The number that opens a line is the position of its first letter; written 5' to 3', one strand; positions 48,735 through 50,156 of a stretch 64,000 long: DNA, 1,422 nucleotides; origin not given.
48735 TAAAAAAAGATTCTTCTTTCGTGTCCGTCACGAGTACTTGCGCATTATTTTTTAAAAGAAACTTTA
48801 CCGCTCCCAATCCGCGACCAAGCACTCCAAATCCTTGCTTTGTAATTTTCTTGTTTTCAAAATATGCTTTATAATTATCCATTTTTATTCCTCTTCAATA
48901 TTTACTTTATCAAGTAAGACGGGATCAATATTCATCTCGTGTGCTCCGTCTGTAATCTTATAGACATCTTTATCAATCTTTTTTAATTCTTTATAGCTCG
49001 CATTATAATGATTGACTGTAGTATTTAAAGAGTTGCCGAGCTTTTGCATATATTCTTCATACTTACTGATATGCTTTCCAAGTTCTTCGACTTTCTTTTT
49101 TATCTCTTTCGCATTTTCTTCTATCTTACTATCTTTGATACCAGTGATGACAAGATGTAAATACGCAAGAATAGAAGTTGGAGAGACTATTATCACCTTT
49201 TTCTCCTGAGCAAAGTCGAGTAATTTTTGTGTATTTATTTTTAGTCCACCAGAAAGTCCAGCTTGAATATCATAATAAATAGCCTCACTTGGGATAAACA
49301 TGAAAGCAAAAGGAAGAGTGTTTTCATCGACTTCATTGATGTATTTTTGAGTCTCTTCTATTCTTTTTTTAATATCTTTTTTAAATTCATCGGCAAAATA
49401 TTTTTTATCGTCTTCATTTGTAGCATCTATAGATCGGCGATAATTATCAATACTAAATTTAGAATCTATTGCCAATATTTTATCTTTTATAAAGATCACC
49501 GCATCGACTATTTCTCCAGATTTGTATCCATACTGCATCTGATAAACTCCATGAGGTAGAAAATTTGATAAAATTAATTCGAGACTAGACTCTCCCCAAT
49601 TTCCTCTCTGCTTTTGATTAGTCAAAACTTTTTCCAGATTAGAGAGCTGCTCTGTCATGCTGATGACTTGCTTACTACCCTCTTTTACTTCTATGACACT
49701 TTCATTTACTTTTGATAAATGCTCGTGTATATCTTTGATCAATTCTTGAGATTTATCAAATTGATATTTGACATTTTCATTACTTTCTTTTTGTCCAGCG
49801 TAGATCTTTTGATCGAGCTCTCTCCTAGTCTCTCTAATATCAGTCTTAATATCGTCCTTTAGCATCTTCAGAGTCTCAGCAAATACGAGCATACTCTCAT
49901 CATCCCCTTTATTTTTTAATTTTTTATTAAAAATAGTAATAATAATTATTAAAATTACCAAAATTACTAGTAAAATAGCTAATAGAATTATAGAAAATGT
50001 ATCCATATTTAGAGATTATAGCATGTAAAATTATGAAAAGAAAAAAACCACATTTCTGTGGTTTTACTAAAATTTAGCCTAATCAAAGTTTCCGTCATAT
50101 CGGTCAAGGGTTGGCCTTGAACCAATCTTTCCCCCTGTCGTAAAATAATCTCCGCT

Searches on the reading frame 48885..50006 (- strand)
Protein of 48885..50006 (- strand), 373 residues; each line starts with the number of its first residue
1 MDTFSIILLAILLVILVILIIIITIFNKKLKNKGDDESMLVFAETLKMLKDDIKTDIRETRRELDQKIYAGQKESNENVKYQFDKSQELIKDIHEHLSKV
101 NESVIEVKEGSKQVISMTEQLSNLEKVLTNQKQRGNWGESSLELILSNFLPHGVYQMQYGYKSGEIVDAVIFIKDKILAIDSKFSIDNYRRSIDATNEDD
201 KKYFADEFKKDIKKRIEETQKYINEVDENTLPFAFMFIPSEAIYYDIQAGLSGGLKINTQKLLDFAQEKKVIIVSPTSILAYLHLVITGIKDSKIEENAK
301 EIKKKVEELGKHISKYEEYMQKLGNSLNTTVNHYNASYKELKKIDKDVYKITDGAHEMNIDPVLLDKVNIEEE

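Call 8: search_protein_families(library=pfam, proteins=[window:48885-50006:-], max_evalue=1)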
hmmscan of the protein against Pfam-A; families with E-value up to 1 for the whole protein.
window:48885-50006:- (373 aa): 30 families (the best 25 are shown)
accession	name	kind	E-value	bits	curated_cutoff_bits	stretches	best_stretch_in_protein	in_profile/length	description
PF02646.22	RmuC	-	7.5e-51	173.4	26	1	79-348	10-274/291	RmuC family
PF06419.17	COG6_N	-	0.00034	21.2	27.4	1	56-149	8-101/114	Conserved oligomeric complex COG6, N-terminal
PF06103.16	DUF948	-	0.00095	19.7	37.2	1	299-357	21-79/89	Bacterial protein of unknown function (DUF948)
PF04108.17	ATG17_like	-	0.0016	18.4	43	1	187-343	48-166/355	Autophagy protein ATG17-like domain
PF07889.17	DUF1664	-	0.0043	17.5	34.6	1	51-123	51-115/124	Protein of unknown function (DUF1664)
PF05478.16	Prominin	-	0.0056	15.3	34.3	1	9-135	146-269/799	Prominin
PF05873.17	Mt_ATP-synt_D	-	0.0065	16.8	27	1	179-236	74-129/154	ATP synthase D chain, mitochondrial (ATP5H)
PF00015.26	MCPsignal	-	0.009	16.3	34.6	1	296-358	85-147/172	Methyl-accepting chemotaxis protein (MCP) signalling domain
PF06008.19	Laminin_I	-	0.012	15.8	34.6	1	293-357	43-107/259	Laminin Domain I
PF06295.17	ZapG-like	-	0.035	14.6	33.5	1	294-342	32-80/123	Z-ring associated protein G-like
PF07697.16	7TMR-HDED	-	0.038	14.4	27.6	0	71-306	27-143/224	7TM-HD extracellular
PF16526.10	CLZ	-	0.058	14.2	26.7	1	291-343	11-63/71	C-terminal leucine zipper domain of cyclic nucleotide-gated channels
PF25541.1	TBCA_PH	-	0.062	13.4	27.8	0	44-138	29-118/139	PH domain-containing proteins, TBCA domain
PF13800.11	Sigma_reg_N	-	0.067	13.9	26.3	1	4-48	13-56/91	Sigma factor regulator N-terminal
PF00210.30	Ferritin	-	0.099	13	24.5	1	292-337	27-72/142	Ferritin-like domain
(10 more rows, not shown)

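Call 16: find_encoding_contigs(protein=window:48885-50006:-, flank=10000, max_places=10)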
Protein window:48885-50006:- (373 aa): 5 contigs read that carry it; 5 places shown.
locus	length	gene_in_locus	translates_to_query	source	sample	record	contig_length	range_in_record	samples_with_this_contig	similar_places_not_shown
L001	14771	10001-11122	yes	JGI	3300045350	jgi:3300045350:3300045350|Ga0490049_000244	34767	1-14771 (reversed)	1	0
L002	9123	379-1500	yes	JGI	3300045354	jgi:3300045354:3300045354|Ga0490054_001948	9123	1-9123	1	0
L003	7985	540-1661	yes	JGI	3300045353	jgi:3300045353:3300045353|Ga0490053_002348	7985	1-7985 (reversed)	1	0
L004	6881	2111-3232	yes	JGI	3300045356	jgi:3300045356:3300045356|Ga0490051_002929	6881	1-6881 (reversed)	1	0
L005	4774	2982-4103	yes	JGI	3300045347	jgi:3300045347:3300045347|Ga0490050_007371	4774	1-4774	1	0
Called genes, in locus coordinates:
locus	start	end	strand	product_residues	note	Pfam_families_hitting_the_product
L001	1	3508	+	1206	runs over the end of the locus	PF04997:RNA_pol_Rpb1_1, PF00623:RNA_pol_Rpb1_2, PF04983:RNA_pol_Rpb1_3, PF04998:RNA_pol_Rpb1_5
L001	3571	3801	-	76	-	-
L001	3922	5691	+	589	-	PF01807:Zn_ribbon_DnaG, PF08275:DNAG_N, PF01751:Toprim, PF13155:Toprim_2, PF13662:Toprim_4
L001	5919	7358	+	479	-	PF03979:Sigma70_r1_1, PF00140:Sigma70_r1_2, PF04542:Sigma70_r2, PF04539:Sigma70_r3, PF04545:Sigma70_r4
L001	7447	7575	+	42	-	-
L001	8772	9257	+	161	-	-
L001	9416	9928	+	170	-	-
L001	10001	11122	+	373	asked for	PF02646:RmuC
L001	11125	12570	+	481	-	PF21799:MurD-like_N (weak), PF08245:Mur_ligase_M, PF02875:Mur_ligase_C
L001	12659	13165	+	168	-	-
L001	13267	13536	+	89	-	-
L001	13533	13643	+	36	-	-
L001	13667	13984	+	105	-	PF00829:Ribosomal_L21p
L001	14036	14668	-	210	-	PF21176:RecR_HhH (weak), PF13662:Toprim_4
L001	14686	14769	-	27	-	?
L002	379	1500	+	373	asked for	PF02646:RmuC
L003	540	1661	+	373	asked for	PF02646:RmuC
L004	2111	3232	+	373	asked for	PF02646:RmuC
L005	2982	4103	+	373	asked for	PF02646:RmuC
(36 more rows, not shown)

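Call 20: find_related_loci(query=window:48885-50006:-, collection=genome_contigs, flank=10000)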
Query window:48885-50006:- (373 aa) in genome_contigs; peptide patterns used: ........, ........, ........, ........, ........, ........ (x = any residue, [..] = any of these).
192 stretches matched a pattern; 28 encode a relative of the query (tblastn E <= 1e-3); 28 distinct loci.
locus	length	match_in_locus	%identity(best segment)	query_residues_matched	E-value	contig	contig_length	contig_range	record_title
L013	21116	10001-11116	81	1-372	0e+0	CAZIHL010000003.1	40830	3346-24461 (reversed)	MAG TPA_asm: uncultured Candidatus Saccharibacteria bacterium isolate SRP285395_co2_44 genome assembly, contig: NODE_144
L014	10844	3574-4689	80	1-372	0e+0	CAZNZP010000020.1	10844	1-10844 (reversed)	MAG TPA_asm: uncultured Candidatus Saccharibacteria bacterium isolate SRP216815_co1_154 genome assembly, contig: NODE_81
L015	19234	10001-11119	83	1-373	0e+0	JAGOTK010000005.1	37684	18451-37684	MAG: Candidatus Paceibacterota bacterium isolate Gw_Eff_bin_405 Gw_Eff_1906_length_37684_cov_21.436936, whole genome sho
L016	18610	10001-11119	83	1-373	0e+0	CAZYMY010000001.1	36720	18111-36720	MAG TPA_asm: uncultured Candidatus Saccharibacteria bacterium isolate SRP285395_co1_250 genome assembly, contig: NODE_15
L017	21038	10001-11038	84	27-372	0e+0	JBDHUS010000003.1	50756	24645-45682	MAG: Candidatus Paceibacteria bacterium isolate AS-MICRO-3CA.16 NODE_2383_length_50756_cov_20.000889, whole genome shotg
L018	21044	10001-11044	81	26-373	0e+0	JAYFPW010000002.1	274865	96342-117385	MAG: Candidatus Elulimicrobiales bacterium isolate CA_14 c_CA_000000054258, whole genome shotgun sequence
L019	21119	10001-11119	76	1-373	0e+0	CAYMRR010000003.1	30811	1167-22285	MAG TPA_asm: uncultured Candidatus Saccharibacteria bacterium isolate binchicken_co45_302 genome assembly, contig: NODE_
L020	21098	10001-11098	77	1-373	0e+0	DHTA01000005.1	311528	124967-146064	MAG TPA_asm: Patescibacteria group bacterium UBA5272 UBA5272_contig_934, whole genome shotgun sequence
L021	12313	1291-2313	75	27-373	6e-170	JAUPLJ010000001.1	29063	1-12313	MAG: Patescibacteria group bacterium isolate erpe_2018_pw_18hr_WHONDRS-PP48-000091_A_bin.17 scaffold_46, whole genome sh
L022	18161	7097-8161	81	19-373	0e+0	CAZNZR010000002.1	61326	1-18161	MAG TPA_asm: uncultured Candidatus Saccharibacteria bacterium isolate SRP278252_co1_680 genome assembly, contig: NODE_59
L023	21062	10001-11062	49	11-372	1e-99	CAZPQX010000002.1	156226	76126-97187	MAG TPA_asm: uncultured Candidatus Saccharibacteria bacterium isolate SRP292972_co1_63 genome assembly, contig: NODE_126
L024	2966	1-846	55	90-372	6e-95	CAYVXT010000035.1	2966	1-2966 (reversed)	MAG TPA_asm: uncultured Candidatus Saccharibacteria bacterium isolate binchicken_co200_56 genome assembly, contig: k141_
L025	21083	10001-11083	45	5-363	1e-91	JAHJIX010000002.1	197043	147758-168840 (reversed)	MAG: Patescibacteria group bacterium isolate Modern_marine_rock_biofilm.mb.118 Modern_marine_roc.mb.118_k141_62132, whol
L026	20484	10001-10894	52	72-367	4e-91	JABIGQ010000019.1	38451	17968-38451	MAG: Candidatus Magasanikbacteria bacterium isolate SI053_bin48 k141_306433, whole genome shotgun sequence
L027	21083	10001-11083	44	1-367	7e-88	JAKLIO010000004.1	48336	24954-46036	MAG: Patescibacteria group bacterium isolate RA.bin89 RA.bin89_4, whole genome shotgun sequence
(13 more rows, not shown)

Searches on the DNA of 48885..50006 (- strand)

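Call 67: search_rna_families(source=L022, start=6300, end=7100, threshold=evalue, max_evalue=10)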
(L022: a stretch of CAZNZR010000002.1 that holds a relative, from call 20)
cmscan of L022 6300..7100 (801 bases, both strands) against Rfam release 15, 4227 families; matches with E-value up to 10: 18.
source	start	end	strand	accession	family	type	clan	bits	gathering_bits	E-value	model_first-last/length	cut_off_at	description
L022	6931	7014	+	RF02074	STnc240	Gene; sRNA;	-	25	55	0.29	1-77/77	no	Enterobacterial sRNA STnc240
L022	6920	7014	+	RF01485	rli61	Cis-reg;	-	23.3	50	0.11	1-106/106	no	Listeria sRNA rli61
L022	6932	7008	+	RF00078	MicA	Gene; sRNA;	-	22.5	41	0.58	1-75/75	no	MicA sRNA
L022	6942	7007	+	RF02083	OrzO-P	Gene; antitoxin;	-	22.2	60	0.51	1-76/76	no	OrzO-P RNA antitoxin family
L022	6879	6995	+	RF04339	Plastid-psbJ-3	Cis-reg;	CL00152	19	61.7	1.6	1-125/125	no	Plastid-psbJ-3 3UTR RNA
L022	6949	7022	+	RF01770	rimP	Cis-reg; leader;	-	19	47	2.2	1-102/102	no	Gammaprotebacteria rimP leader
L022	6541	6645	-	RF02705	B_rapa_snoR775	Gene; snRNA; snoRNA; HACA-box;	-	18.5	64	7.6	1-127/127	no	Brassica rapa small nucleolar RNA 775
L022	6851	6966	+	RF02334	TtnuHACA28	Gene; snRNA; snoRNA; HACA-box;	-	18.3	130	3.3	1-134/134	no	Tetrahymena snoRNA TtnuHACA28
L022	6946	7040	-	RF00243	traJ_5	Cis-reg;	CL00016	17.8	50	4.7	1-109/109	no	traJ 5' UTR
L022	6908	7013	+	RF00265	SNORA69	Gene; snRNA; snoRNA; HACA-box;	-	17.5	47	2.8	1-132/132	no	Small nucleolar RNA SNORA69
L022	6470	6604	-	RF02590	Spy1186876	Gene; sRNA;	-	15.7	208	0.71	1-243/243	no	S. pyogenes small RNA 1186876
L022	6660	6753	+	RF00082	SraG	Gene; sRNA;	-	15.1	50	7.8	1-177/177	no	SraG RNA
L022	6953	7023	+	RF02621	BSnc120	Gene; sRNA;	-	14.2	114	7.6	1-88/88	no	Brucella sRNA 120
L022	6950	7019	+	RF00519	suhB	Gene; sRNA;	CL00108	14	41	5.1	1-77/77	no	Makes More Granules Regulator RNA (mmgR)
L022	6977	7005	+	RF02677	NsiR4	Gene; sRNA;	-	12.6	40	7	36-65/65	no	Nitrogen stress-induced RNA 4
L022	6622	6656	+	RF02731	JA03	Gene; sRNA;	-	11.9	44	6.8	104-138/274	no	Aggregatibacter sRNA JA03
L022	6459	6560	+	RF02111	IS009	Gene;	-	11.4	117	4.3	1-199/199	no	IS009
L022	6573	6656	+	RF02763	IsrM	Gene; sRNA;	-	8.4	376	9.6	1-329/329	no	IsrM sRNA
